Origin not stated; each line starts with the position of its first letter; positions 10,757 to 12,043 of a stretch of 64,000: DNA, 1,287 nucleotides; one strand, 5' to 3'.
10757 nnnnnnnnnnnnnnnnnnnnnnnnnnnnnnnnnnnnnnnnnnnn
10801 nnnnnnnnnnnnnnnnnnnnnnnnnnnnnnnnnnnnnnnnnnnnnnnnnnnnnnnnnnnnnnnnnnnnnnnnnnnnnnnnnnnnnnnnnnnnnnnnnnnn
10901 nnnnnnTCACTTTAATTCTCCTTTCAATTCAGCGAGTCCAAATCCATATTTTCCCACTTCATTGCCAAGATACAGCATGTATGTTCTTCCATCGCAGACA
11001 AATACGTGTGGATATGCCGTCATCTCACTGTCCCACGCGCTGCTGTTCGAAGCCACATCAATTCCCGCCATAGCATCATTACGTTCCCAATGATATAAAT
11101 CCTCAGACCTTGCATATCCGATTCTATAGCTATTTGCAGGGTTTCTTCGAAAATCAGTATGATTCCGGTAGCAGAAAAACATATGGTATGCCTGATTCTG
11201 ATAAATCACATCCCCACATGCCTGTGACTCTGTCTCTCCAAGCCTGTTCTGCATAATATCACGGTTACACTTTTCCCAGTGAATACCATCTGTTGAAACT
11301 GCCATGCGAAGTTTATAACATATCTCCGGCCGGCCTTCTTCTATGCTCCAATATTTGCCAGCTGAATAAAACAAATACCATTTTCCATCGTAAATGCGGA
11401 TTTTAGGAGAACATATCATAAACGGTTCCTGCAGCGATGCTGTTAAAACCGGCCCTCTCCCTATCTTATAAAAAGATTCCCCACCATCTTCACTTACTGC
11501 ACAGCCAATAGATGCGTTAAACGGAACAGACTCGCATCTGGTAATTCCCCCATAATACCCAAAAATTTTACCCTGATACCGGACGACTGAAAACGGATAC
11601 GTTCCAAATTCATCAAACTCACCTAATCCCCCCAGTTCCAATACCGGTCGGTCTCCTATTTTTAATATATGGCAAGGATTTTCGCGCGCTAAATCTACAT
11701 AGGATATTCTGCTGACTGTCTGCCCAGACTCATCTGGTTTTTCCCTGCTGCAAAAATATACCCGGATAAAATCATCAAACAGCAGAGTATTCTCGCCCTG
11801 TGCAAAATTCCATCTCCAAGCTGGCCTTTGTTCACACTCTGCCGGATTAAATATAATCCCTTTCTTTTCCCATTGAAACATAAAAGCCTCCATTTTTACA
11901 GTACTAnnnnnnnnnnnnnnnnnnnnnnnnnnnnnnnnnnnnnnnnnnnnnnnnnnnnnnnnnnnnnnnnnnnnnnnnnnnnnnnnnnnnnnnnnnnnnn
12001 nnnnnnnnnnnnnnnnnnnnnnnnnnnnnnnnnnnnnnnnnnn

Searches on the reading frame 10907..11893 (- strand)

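Call 5: search_protein_families(library=pfam, proteins=[window:10907-11893:-], max_evalue=1)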
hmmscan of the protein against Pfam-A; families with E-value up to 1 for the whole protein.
window:10907-11893:- (328 aa): 3 families
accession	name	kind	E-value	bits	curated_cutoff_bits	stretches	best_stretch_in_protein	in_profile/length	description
PF00251.26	Glyco_hydro_32N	-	1.8e-06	28.2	22.1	1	229-297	15-80/307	Glycosyl hydrolases family 32 N-terminal domain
PF04041.19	Glyco_hydro_130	-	0.0032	16.9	26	0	252-316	63-123/320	beta-1,4-mannooligosaccharide phosphorylase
PF04616.20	Glyco_hydro_43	-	0.19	11.5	32.2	0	165-247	16-90/288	Glycosyl hydrolases family 43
